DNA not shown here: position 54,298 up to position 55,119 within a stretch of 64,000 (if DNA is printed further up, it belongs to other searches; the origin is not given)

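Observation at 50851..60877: bai-like steroid/bile-acid reductive-metabolism gene set: OYE flavoenzymes + BaiE-like dehydratase + KstD/BaiJ-like flavoprotein + SDR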

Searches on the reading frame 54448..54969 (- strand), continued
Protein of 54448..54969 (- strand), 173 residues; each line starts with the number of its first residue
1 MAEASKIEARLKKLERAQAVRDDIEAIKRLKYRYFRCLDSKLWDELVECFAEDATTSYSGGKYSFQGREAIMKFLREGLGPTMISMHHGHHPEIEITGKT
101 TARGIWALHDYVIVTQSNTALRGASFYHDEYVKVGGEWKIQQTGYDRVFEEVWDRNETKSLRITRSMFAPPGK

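Call 18: find_related_loci(query=A1, collection=genome_contigs, flank=10000)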
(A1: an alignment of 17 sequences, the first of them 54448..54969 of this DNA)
Query A1 (173 aa) in genome_contigs; peptide patterns used: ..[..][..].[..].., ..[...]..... (x = any residue, [..] = any of these).
262 stretches matched a pattern; 218 encode a relative of the query (tblastn E <= 1e-3); the best 80 are kept; 80 distinct loci.
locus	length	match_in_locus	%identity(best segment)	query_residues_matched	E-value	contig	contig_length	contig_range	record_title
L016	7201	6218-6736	75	1-173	2e-89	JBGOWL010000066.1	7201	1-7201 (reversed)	MAG: Dehalococcoidia bacterium isolate OBJ_0618_130150_93 k141_3390190_length_7201_cov_32.0000, whole genome shotgun seq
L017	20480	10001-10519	74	1-173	8e-87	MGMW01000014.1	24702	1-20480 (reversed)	MAG: Chloroflexi bacterium RBG_13_53_26 RBG_13_scaffold_12361, whole genome shotgun sequence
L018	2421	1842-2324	74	1-168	5e-88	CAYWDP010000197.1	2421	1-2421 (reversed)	MAG TPA_asm: uncultured Dehalococcoidia bacterium isolate SRP239594_co1_65 genome assembly, contig: NODE_45697_length_24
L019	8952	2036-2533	67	1-173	1e-80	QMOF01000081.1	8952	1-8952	MAG: Chloroflexi bacterium isolate B9_G15 B9_Guay15_scaffold_02319, whole genome shotgun sequence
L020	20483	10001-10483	68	1-168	3e-77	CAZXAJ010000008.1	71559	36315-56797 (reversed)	MAG TPA_asm: uncultured Dehalococcoidales bacterium isolate binchicken_co334_347 genome assembly, contig: NODE_515_lengt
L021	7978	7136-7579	72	23-170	1e-74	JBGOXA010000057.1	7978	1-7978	MAG: Dehalococcoidia bacterium isolate OBJ_0618_130150_78 k141_310518_length_7978_cov_14.8114, whole genome shotgun sequ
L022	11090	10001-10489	64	1-170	1e-74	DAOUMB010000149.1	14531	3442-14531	MAG TPA_asm: Dehalococcoidia bacterium isolate W31_73 k127_241057, whole genome shotgun sequence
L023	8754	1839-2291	68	22-172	8e-74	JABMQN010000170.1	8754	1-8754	MAG: Chloroflexota bacterium isolate bin.164 k141_4418131, whole genome shotgun sequence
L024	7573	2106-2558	68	22-172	1e-73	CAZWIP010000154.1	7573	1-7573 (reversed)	MAG TPA_asm: uncultured Dehalococcoidia bacterium isolate SRP077602_co2_112 genome assembly, contig: NODE_14496_length_7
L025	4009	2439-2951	62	1-170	2e-72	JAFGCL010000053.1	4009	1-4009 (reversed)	MAG: Dehalococcoidia bacterium isolate Zod_Metabat.1111 k87_2297570, whole genome shotgun sequence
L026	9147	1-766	63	1-170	1e-72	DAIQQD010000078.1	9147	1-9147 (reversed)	MAG TPA_asm: Chloroflexota bacterium isolate CTOTU25591 NODE_4046_length_9147_cov_8.956665, whole genome shotgun sequenc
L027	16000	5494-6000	62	1-171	4e-71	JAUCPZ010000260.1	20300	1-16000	MAG: Dehalococcoidia bacterium isolate Bin_016 k127_73729, whole genome shotgun sequence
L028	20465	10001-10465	65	22-172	3e-70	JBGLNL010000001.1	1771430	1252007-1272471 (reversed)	MAG: Dehalococcoidia bacterium isolate PPR_0295 scaffold_80306, whole genome shotgun sequence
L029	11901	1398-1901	61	1-170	3e-69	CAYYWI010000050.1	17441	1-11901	MAG TPA_asm: uncultured Dehalococcoidia bacterium isolate SRP263991_co7_909 genome assembly, contig: NODE_5536_length_17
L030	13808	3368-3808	65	23-169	1e-67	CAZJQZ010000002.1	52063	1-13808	MAG TPA_asm: uncultured Dehalococcoidia bacterium isolate binchicken_co334_59 genome assembly, contig: NODE_922_length_5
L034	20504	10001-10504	61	1-170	6e-66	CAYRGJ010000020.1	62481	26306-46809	MAG TPA_asm: uncultured Dehalococcoidia bacterium isolate SRP192927_co6_610 genome assembly, contig: NODE_549_length_624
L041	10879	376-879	58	1-170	3e-64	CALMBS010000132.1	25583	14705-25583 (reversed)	MAG TPA_asm: uncultured Chloroflexi bacterium isolate SRR8859388_bin.22_CONCOCT_v1.1_MAG genome assembly, contig: ERZ164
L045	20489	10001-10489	56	1-170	3e-61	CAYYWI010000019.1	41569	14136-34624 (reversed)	MAG TPA_asm: uncultured Dehalococcoidia bacterium isolate SRP263991_co7_909 genome assembly, contig: NODE_1019_length_41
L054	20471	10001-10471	51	1-164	3e-57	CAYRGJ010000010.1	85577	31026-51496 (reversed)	MAG TPA_asm: uncultured Dehalococcoidia bacterium isolate SRP192927_co6_610 genome assembly, contig: NODE_246_length_855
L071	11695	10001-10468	49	9-164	1e-54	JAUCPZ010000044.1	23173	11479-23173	MAG: Dehalococcoidia bacterium isolate Bin_016 k127_204459, whole genome shotgun sequence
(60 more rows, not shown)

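Call 22: search_protein_families(library=ncbifam, proteins=[window:54448-54969:-], max_evalue=0.001)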
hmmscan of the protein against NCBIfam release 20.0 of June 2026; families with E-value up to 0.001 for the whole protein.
window:54448-54969:- (173 aa): 0 families

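Call 31: search_protein_families(library=pfam, proteins=[L027:13129-14139:+, L027:1742-2764:+, L034:644-1684:-, L034:1737-3797:-, L034:4168-4866:+, L034:4893-7124:+, L034:7069-8217:+, L020:15287-16579:+, L020:12414-13124:+, L026:5816-8443:-], max_evalue=0.0001)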
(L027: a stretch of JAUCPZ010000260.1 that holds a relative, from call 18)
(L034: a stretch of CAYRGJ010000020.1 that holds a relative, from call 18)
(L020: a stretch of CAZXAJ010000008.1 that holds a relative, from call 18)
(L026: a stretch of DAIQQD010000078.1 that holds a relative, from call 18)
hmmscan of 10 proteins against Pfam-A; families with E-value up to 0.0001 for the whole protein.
L027:13129-14139:+ (336 aa): 14 families
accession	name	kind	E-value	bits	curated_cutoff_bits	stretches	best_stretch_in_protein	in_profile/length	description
PF13412.12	HTH_24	-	1.1e-24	86.2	21.9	2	179-226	1-48/48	Winged helix-turn-helix DNA-binding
PF13404.12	HTH_AsnC-type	-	2.9e-20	72.3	27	2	179-220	1-42/42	AsnC-type helix-turn-helix domain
PF01037.27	AsnC_trans_reg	-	5.3e-16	58.7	25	1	246-314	3-72/73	Lrp/AsnC ligand binding domain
PF13545.12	HTH_Crp_2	-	1.1e-10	41.8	27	1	197-236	24-67/70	Crp-like helix-turn-helix domain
PF12802.13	MarR_2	-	9e-09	35.8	27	0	185-226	9-51/61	MarR family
PF09339.16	HTH_IclR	-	3.1e-08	33.7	22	0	186-226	8-49/52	IclR helix-turn-helix domain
PF22482.2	AsnC_trans_reg_3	-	3.7e-08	33.8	24.4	0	241-319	8-89/95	PF0864 C-terminal dimeric alpha+beta barrel domain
PF01022.26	HTH_5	-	1.5e-07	31.6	22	0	190-225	11-45/47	Bacterial regulatory protein, arsR family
PF08279.18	HTH_11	-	1.7e-07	31.4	25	0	28-64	5-42/55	HTH domain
PF22451.2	NirdL-like_HTH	-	1.9e-07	31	27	0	199-226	20-47/47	Siroheme decarboxylase NirDL-like HTH domain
PF01047.28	MarR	-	6e-07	29.7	24.6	0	195-226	17-48/59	MarR family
PF25213.1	HVO_A0261_N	-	3.3e-06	27.3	35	0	192-226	21-55/86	HVO_A0261 N-terminal domain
PF12840.13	HTH_20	-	4.2e-06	27.1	27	0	185-226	8-49/51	Helix-turn-helix domain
PF01978.25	TrmB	-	1.1e-05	25.6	25.6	0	22-67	7-52/68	Sugar-specific transcriptional regulator TrmB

L027:1742-2764:+ (340 aa): 17 families
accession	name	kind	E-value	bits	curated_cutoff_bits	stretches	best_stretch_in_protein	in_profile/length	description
PF13404.12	HTH_AsnC-type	-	8.9e-24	83.5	27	2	16-56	1-41/42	AsnC-type helix-turn-helix domain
PF13412.12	HTH_24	-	1.3e-20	73.2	21.9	2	16-62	1-47/48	Winged helix-turn-helix DNA-binding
PF01037.27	AsnC_trans_reg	-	6.8e-18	64.8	25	2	82-151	2-72/73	Lrp/AsnC ligand binding domain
PF22451.2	NirdL-like_HTH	-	1.7e-11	43.9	27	1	33-63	17-47/47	Siroheme decarboxylase NirDL-like HTH domain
PF08279.18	HTH_11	-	2.1e-10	40.8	25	0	25-66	7-48/55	HTH domain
PF22482.2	AsnC_trans_reg_3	-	2.5e-08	34.4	24.4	0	90-151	24-84/95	PF0864 C-terminal dimeric alpha+beta barrel domain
PF12840.13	HTH_20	-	5.8e-07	29.8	27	0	22-64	8-50/51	Helix-turn-helix domain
PF09339.16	HTH_IclR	-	7e-07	29.4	22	0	28-63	13-49/52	IclR helix-turn-helix domain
PF13545.12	HTH_Crp_2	-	2.2e-06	28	27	0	34-63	24-53/70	Crp-like helix-turn-helix domain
PF18024.7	HTH_50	-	2.7e-06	27.4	27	0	194-214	25-45/50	Helix-turn-helix domain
PF25212.1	HVO_A0114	-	9.1e-06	25.8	27.6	0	174-223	18-67/84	HVO_A0114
PF13518.12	HTH_28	-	1.6e-05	25.3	25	0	36-60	16-40/52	Helix-turn-helix domain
PF25213.1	HVO_A0261_N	-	1.7e-05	25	35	0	18-63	11-55/86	HVO_A0261 N-terminal domain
PF12802.13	MarR_2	-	2.1e-05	25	27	0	18-63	5-51/61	MarR family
PF08281.18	Sigma70_r4_2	-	2.4e-05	24.3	25.7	0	34-55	28-49/54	Sigma-70, region 4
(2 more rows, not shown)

L034:644-1684:- (346 aa): 1 family
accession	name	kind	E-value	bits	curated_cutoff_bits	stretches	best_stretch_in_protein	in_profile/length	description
PF02653.21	BPD_transp_2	-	1.3e-36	126.6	26.8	1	48-318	5-269/269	Branched-chain amino acid transport system / permease component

L034:1737-3797:- (686 aa): 2 families
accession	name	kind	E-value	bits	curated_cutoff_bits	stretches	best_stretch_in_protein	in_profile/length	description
PF00501.34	AMP-binding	-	2e-45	155.7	29.9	1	70-484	3-384/384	AMP-binding enzyme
PF23562.2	AMP-binding_C_3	-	6e-05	23.9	20.8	0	525-658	6-123/124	AMP-binding enzyme C-terminal domain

L034:4168-4866:+ (232 aa): 3 families
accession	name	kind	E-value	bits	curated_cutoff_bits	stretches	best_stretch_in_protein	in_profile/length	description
PF00072.30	Response_reg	-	3.6e-26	91.9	30.2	1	13-125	1-111/111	Response regulator receiver domain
PF00196.25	GerE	-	2.4e-16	59.5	23.5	1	161-213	4-56/57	Bacterial regulatory proteins, luxR family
PF08281.18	Sigma70_r4_2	-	7.6e-05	22.7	25.7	0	166-202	17-54/54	Sigma-70, region 4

L034:4893-7124:+ (743 aa): 9 families
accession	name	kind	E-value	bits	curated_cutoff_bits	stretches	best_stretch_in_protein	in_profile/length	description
PF13426.13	PAS_9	-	9e-41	138.8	27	3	418-513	5-102/103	PAS domain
PF00989.32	PAS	-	5.3e-40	136.4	22.6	2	271-389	2-113/113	PAS fold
PF08448.16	PAS_4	-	1.9e-29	102.5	23.1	3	149-260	4-110/110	PAS fold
PF13188.13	PAS_8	-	1.6e-21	75.8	21.8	1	405-457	2-54/65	PAS domain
PF08447.18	PAS_3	-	8.9e-21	74.4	25.6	1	294-385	2-88/89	PAS fold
PF02518.31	HATPase_c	-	4e-15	56.7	26.4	1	643-738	3-110/111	Histidine kinase-, DNA gyrase B-, and HSP90-like ATPase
PF07730.19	HisKA_3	-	8.7e-11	42.7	24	1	536-603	1-68/68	Histidine kinase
PF24820.1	Diguanyl_cycl_sensor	-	6.8e-08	32.9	28.1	0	152-197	8-52/109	Diguanylate cyclase-like sensor domain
PF13581.12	HATPase_c_2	-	2.6e-07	31.1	27.4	1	620-733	6-125/127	Histidine kinase-like ATPase domain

L034:7069-8217:+ (382 aa): 10 families
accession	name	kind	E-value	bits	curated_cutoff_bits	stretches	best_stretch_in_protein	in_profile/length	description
PF13404.12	HTH_AsnC-type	-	1.9e-22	79.3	27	2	75-115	1-41/42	AsnC-type helix-turn-helix domain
PF13412.12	HTH_24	-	1.1e-19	70.2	21.9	2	75-117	1-43/48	Winged helix-turn-helix DNA-binding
PF01037.27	AsnC_trans_reg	-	2.6e-14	53.3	25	2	301-370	2-72/73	Lrp/AsnC ligand binding domain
PF08279.18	HTH_11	-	1.1e-09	38.4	25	0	243-294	6-54/55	HTH domain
PF22451.2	NirdL-like_HTH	-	2.2e-08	34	27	0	92-122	17-47/47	Siroheme decarboxylase NirDL-like HTH domain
PF13551.12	HTH_29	-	1.6e-05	25.3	28.1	0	90-119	13-40/64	Winged helix-turn helix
PF18024.7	HTH_50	-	2.2e-05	24.5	27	0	254-273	26-45/50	Helix-turn-helix domain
PF22482.2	AsnC_trans_reg_3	-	2.4e-05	24.8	24.4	0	314-377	29-91/95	PF0864 C-terminal dimeric alpha+beta barrel domain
PF12840.13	HTH_20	-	5.3e-05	23.5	27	0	82-122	9-49/51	Helix-turn-helix domain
PF13545.12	HTH_Crp_2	-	8.2e-05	22.9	27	0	93-122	24-53/70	Crp-like helix-turn-helix domain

L020:15287-16579:+ (430 aa): 2 families
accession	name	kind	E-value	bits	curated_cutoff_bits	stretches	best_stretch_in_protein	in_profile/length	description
PF00501.34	AMP-binding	-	3.4e-08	33.1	29.9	1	133-292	203-374/384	AMP-binding enzyme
PF14535.12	AMP-binding_C_2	-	2.6e-05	24.8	25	1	348-424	8-89/96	AMP-binding enzyme C-terminal domain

L020:12414-13124:+ (236 aa): 1 family
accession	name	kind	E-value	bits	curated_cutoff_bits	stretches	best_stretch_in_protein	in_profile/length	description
PF07314.17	Lit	-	9.3e-33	114.2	24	1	8-192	2-176/176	Lipoprotein intramolecular transacylase Lit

L026:5816-8443:- (875 aa): 0 families

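Call 56: search_protein_families(library=pfam, proteins=[L054:7353-8744:+, L054:8746-9987:+, L054:648-1862:+, L045:8594-9811:+, L045:11253-12545:+, L045:5379-6587:-, L045:4231-5361:-, L071:7930-9186:+, L054:14185-15483:+, L054:15485-16489:+], max_evalue=0.0001)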
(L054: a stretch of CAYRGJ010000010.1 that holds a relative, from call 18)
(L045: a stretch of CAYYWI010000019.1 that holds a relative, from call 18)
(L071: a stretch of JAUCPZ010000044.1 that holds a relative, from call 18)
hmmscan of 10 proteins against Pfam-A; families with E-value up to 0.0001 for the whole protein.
L054:7353-8744:+ (463 aa): 2 families
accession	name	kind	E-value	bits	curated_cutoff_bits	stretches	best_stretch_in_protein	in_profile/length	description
PF01565.28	FAD_binding_4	-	2.3e-30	105.6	26.4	1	42-179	2-137/139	FAD binding domain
PF02913.24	FAD-oxidase_C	-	2.3e-07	31.2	21.2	1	347-460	135-247/248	FAD linked oxidases, C-terminal domain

L054:8746-9987:+ (413 aa): 2 families
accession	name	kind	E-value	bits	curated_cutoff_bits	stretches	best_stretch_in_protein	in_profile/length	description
PF02754.22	CCG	-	4.2e-26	91.3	20.6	2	286-375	1-84/85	Cysteine-rich domain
PF13183.11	Fer4_8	-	1e-11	45.6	27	1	22-97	2-65/68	4Fe-4S dicluster domain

L054:648-1862:+ (404 aa): 1 family
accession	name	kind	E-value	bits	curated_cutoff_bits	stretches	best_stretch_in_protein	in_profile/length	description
PF02515.22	CoA_transf_3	-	1.9e-110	369.9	23.3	1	7-368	1-366/366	CoA-transferase family III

L045:8594-9811:+ (405 aa): 1 family
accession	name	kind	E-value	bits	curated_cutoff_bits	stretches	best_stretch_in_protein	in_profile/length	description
PF02515.22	CoA_transf_3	-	6.5e-111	371.4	23.3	1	5-381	1-366/366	CoA-transferase family III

L045:11253-12545:+ (430 aa): 1 family
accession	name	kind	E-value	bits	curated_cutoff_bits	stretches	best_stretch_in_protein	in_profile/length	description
PF00501.34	AMP-binding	-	1.1e-21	77.6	29.9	1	66-404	17-308/384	AMP-binding enzyme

L045:5379-6587:- (402 aa): 3 families
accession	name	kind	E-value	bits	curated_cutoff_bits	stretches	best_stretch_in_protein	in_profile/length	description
PF00441.29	Acyl-CoA_dh_1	-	8.2e-25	88.1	22.4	1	238-393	1-147/150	Acyl-CoA dehydrogenase, C-terminal domain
PF02770.24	Acyl-CoA_dh_M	-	7.7e-23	80.9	33.3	1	131-226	1-97/97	Acyl-CoA dehydrogenase, middle domain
PF02771.21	Acyl-CoA_dh_N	-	6.9e-20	72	22.9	1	8-125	3-113/113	Acyl-CoA dehydrogenase, N-terminal domain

L045:4231-5361:- (376 aa): 4 families
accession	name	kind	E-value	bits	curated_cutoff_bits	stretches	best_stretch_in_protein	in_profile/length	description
PF00441.29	Acyl-CoA_dh_1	-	1.8e-30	106.5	22.4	1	226-373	1-148/150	Acyl-CoA dehydrogenase, C-terminal domain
PF02771.21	Acyl-CoA_dh_N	-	6.5e-25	88.1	22.9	1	6-118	1-113/113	Acyl-CoA dehydrogenase, N-terminal domain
PF02770.24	Acyl-CoA_dh_M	-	2.7e-15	56.8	33.3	1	124-214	3-97/97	Acyl-CoA dehydrogenase, middle domain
PF08028.16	Acyl-CoA_dh_2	-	1.8e-08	35.2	22.7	1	244-353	4-123/134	Acyl-CoA dehydrogenase, C-terminal domain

L071:7930-9186:+ (418 aa): 1 family
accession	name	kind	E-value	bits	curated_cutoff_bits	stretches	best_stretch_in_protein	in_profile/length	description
PF02515.22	CoA_transf_3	-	2e-112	376.4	23.3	1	21-382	1-366/366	CoA-transferase family III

L054:14185-15483:+ (432 aa): 2 families
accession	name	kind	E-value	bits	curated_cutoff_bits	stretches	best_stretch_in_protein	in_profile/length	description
PF00113.28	Enolase_C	-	9.9e-117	389.9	21.5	1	145-426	3-292/296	Enolase, C-terminal TIM barrel domain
PF03952.21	Enolase_N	-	5.6e-54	182.3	35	1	8-138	1-131/131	Enolase, N-terminal domain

L054:15485-16489:+ (334 aa): 3 families
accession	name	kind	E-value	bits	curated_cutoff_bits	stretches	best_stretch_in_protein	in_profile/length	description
PF00753.33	Lactamase_B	-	1.1e-35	123.8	22.7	1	20-235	3-196/196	Metallo-beta-lactamase superfamily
PF19583.5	ODP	-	2e-07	31.5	27.2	0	22-103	2-81/194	ODP family beta lactamase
PF12706.13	Lactamase_B_2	-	7.5e-05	22.9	27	0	35-79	3-47/200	Beta-lactamase superfamily domain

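Call 60: search_protein_families(library=pfam, proteins=[L026:2237-2746:-, L027:7329-7904:-, L034:11841-12347:-, L041:2145-2639:-, L029:3431-4009:-], max_evalue=10)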
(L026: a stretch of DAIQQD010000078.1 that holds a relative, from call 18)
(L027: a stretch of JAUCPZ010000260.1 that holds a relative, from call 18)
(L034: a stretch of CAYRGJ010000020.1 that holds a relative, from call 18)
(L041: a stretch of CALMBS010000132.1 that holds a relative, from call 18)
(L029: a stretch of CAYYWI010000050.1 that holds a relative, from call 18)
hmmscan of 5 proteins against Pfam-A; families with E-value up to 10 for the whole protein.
L026:2237-2746:- (169 aa): 1 family
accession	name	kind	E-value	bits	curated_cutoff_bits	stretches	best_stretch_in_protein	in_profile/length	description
PF03692.20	CxxCxxCC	-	0.041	15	23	1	52-79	45-72/85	Putative zinc- or iron-chelating domain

L027:7329-7904:- (191 aa): 1 family
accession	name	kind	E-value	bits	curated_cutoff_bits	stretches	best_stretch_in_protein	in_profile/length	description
PF03692.20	CxxCxxCC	-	0.14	13.3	23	1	74-100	45-71/85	Putative zinc- or iron-chelating domain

L034:11841-12347:- (168 aa): 0 families

L041:2145-2639:- (164 aa): 0 families

L029:3431-4009:- (192 aa): 2 families
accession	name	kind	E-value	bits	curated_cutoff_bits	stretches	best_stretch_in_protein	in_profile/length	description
PF18987.5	DUF5720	-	0.014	15.7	27.8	1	18-52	48-82/100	Family of unknown function (DUF5720)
PF09409.15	PUB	-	0.1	13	34.3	1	44-72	4-32/82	PUB domain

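Call 63: find_encoding_contigs(protein=P0057, flank=10000, max_places=1)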
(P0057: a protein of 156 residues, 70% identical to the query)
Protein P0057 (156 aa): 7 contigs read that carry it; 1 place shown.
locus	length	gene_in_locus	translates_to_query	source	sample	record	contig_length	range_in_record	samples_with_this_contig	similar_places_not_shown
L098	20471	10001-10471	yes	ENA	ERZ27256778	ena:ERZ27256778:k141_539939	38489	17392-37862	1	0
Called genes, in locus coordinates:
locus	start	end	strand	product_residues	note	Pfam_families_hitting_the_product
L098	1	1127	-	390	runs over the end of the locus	PF13183:Fer4_8, PF02754:CCG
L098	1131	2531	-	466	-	PF01565:FAD_binding_4, PF02913:FAD-oxidase_C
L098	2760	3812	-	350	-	PF01208:URO-D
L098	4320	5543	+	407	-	PF01546:Peptidase_M20, PF07687:M20_dimer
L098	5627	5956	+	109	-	-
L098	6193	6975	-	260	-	PF00378:ECH_1, PF16113:ECH_2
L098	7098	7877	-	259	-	PF00106:adh_short, PF08659:KR, PF13561:adh_short_C2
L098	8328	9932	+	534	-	PF00890:FAD_binding_2, PF01266:DAO (weak)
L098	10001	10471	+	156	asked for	PF13577:SnoaL_4, PF12680:SnoaL_2 (faint)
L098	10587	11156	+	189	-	PF13577:SnoaL_4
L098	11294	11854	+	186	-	PF13577:SnoaL_4, PF14534:DUF4440 (weak)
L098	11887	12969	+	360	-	PF12838:Fer4_7 (weak), PF14697:Fer4_21 (weak), PF00037:Fer4, PF12837:Fer4_6 (weak)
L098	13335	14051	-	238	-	-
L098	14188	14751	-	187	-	PF19620:DUF6125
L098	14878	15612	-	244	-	-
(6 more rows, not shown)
